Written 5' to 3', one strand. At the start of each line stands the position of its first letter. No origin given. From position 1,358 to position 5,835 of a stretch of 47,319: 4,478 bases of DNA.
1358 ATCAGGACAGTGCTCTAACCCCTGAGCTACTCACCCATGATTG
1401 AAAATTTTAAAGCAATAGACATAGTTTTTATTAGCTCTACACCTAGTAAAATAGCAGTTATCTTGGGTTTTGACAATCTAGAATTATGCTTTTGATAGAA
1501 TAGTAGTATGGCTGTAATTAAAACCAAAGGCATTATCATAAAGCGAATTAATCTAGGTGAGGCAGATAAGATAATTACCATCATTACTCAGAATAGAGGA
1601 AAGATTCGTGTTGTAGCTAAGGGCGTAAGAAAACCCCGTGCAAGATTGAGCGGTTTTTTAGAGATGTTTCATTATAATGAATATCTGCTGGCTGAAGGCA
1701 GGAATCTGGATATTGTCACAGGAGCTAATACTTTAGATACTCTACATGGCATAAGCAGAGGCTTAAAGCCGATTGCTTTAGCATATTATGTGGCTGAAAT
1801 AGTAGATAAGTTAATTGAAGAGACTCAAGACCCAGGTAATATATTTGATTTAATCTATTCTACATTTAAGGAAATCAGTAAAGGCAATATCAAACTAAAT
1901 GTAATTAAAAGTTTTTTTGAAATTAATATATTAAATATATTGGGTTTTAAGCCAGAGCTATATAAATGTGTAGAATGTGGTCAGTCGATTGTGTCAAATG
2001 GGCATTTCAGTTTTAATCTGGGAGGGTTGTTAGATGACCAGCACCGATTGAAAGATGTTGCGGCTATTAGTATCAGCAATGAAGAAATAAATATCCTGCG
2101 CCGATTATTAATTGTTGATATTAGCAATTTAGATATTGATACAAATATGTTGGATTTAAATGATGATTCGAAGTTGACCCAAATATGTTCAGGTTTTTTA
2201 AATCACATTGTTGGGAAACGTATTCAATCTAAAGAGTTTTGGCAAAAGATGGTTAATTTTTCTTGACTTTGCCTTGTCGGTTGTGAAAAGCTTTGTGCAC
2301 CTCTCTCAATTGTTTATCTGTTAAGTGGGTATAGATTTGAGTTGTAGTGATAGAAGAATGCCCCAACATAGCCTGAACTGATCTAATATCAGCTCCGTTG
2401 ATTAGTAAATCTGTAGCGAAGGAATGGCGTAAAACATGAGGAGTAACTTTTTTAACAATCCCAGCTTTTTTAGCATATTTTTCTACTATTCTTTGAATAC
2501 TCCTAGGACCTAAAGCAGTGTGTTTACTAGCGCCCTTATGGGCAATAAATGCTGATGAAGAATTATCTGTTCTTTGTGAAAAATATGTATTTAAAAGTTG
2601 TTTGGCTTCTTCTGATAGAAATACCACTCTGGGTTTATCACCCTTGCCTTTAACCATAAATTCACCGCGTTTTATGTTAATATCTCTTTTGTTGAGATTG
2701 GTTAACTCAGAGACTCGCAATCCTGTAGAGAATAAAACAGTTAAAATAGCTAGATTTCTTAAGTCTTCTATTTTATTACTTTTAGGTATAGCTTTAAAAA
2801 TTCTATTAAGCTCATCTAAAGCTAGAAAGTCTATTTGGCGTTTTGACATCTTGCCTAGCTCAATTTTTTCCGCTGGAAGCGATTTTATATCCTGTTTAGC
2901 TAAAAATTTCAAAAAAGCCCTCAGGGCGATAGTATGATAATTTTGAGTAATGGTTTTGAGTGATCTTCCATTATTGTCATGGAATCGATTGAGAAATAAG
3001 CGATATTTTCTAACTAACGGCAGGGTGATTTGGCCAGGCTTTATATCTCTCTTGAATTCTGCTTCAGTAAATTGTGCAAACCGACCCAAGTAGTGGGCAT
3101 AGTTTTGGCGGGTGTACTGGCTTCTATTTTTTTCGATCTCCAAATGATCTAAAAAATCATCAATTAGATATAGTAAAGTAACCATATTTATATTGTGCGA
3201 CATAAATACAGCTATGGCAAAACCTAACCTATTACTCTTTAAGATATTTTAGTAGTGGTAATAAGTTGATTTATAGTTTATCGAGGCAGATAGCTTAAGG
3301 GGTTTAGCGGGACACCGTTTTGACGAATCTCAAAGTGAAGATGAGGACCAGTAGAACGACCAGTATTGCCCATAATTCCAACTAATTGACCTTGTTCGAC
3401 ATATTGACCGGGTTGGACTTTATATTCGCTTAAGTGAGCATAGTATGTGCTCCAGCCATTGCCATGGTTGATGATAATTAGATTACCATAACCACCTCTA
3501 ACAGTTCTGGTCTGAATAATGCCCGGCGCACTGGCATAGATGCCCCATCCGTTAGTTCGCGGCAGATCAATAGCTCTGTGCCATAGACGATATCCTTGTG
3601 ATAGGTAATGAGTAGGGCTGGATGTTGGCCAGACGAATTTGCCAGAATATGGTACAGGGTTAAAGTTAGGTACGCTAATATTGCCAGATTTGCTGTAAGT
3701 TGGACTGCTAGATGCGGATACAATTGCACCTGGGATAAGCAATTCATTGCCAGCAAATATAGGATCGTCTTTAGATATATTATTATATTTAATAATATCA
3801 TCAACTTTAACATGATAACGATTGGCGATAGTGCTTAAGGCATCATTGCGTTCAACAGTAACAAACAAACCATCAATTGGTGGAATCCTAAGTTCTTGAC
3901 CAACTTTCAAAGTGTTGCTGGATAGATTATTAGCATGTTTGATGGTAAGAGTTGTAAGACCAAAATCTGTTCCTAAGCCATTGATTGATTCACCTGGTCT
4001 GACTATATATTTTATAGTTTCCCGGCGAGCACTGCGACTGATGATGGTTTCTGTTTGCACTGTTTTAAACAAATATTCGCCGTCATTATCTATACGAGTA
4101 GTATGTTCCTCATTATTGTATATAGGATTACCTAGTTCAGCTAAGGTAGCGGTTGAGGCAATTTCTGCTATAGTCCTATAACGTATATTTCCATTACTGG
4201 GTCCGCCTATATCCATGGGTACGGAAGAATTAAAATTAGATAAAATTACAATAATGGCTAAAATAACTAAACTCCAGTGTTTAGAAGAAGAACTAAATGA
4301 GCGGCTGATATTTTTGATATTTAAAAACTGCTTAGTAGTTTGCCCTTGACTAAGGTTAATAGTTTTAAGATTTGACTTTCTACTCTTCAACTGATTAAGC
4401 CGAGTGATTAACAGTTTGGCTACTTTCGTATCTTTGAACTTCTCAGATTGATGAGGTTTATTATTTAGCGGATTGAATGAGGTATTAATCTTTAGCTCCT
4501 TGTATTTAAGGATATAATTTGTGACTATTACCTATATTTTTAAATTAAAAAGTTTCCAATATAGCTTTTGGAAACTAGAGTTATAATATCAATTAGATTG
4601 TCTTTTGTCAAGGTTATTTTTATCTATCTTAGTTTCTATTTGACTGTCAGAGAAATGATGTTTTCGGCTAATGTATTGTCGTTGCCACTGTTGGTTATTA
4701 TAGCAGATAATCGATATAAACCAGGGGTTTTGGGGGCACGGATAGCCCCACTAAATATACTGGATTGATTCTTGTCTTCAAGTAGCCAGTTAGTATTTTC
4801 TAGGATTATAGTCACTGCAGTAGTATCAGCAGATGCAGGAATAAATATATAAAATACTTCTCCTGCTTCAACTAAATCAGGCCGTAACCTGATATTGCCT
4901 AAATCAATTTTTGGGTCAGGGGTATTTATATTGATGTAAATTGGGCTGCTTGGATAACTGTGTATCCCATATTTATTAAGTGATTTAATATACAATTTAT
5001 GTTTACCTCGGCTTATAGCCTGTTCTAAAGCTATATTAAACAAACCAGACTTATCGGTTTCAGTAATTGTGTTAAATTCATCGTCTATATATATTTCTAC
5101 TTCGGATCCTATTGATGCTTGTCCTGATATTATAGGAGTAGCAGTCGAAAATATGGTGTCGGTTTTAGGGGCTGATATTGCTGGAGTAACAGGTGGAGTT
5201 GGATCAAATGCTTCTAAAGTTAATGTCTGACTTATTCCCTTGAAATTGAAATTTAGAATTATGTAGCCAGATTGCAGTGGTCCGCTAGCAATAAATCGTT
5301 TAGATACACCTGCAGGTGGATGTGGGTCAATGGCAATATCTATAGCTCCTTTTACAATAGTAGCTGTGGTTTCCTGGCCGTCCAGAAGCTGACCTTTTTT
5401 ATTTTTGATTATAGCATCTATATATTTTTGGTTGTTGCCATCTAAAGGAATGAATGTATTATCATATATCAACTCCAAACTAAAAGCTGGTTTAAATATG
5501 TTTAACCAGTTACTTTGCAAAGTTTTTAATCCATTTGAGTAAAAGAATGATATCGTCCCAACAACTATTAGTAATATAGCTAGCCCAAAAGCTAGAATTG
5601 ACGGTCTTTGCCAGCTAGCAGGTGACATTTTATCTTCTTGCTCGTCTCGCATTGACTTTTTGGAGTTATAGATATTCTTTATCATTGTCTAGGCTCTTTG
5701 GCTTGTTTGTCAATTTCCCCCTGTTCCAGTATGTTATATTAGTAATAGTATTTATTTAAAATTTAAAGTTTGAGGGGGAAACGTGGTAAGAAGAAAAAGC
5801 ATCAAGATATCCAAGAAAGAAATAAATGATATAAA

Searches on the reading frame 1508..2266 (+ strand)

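Call 97: search_protein_families(library=pfam, proteins=[window:1508-2266:+], max_evalue=0.001)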
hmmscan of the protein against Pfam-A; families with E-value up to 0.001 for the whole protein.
window:1508-2266:+ (252 aa): 2 families
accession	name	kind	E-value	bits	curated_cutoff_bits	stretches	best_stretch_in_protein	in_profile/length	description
PF02565.21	RecO_C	-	8.1e-22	78.1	22.1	1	89-242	7-156/157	Recombination protein O C terminal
PF11967.14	RecO_N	-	1.6e-21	76.6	27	1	1-77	1-78/80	Recombination protein O N terminal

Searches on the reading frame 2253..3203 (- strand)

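Call 97: search_protein_families(library=pfam, proteins=[window:2253-3203:-], max_evalue=0.001)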
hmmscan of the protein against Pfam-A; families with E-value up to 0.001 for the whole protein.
window:2253-3203:- (316 aa): 4 families
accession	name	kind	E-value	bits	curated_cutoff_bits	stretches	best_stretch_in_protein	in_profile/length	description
PF00589.27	Phage_integrase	-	1.6e-42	145.6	27.1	1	126-297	2-171/172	Phage integrase family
PF02899.23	Phage_int_SAM_1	-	1.2e-10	41.9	22.3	1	14-104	1-82/83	Phage integrase, N-terminal SAM-like domain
PF13102.12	Phage_int_SAM_5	-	4.9e-06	27.3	22.3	1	15-105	7-86/98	Phage integrase SAM-like domain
PF13495.12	Phage_int_SAM_4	-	3.5e-05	24.5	27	0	13-60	1-42/85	Phage integrase, N-terminal SAM-like domain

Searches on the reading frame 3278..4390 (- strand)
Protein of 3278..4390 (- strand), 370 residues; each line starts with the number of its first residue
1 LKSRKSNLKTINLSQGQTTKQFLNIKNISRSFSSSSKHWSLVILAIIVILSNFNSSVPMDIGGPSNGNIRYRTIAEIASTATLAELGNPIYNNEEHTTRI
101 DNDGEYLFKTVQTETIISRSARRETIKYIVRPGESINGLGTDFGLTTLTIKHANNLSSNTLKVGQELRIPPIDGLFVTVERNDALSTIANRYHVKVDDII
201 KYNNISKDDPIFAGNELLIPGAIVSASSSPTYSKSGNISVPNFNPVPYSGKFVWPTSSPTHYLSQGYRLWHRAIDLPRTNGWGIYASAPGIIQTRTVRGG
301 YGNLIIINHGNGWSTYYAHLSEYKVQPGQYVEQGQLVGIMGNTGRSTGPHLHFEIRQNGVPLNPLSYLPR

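Call 97: search_protein_families(library=pfam, proteins=[window:3278-4390:-], max_evalue=0.001)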
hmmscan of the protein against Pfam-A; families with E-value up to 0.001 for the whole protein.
window:3278-4390:- (370 aa): 4 families
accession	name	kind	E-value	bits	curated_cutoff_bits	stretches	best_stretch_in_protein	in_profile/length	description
PF01551.29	Peptidase_M23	-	1.4e-32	112.2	28.7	1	271-364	3-96/96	Peptidase family M23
PF01476.26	LysM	-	2.9e-23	82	20.9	2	178-220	2-43/43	LysM domain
PF23473.1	LysM3_LYK4_5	-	5.2e-11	42.9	29.3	1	179-220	7-47/48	LYK4/5 LysM3 domain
PF23446.1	LysM1_NFP_LYK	-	6.4e-08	33.8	36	0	184-220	17-54/60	NFP/LYK LysM1 domain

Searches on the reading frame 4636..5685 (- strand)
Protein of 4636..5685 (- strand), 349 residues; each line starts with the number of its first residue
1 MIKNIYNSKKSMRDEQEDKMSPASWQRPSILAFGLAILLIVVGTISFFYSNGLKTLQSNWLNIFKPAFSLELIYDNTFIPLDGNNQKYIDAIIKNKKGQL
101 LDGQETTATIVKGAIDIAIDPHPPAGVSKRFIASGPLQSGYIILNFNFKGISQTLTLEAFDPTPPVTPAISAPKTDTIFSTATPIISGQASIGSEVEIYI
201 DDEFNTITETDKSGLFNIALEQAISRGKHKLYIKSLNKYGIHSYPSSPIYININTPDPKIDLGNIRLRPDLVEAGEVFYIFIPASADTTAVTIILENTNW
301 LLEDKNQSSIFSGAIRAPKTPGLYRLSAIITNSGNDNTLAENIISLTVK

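Call 97: search_protein_families(library=pfam, proteins=[window:4636-5685:-], max_evalue=0.001)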
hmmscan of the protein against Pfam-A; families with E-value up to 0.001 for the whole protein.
window:4636-5685:- (349 aa): 1 family
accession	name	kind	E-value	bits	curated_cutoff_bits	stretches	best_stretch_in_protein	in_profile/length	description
PF19077.6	Big_13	-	0.0001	23.2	27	0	174-240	19-88/102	Bacterial Ig-like domain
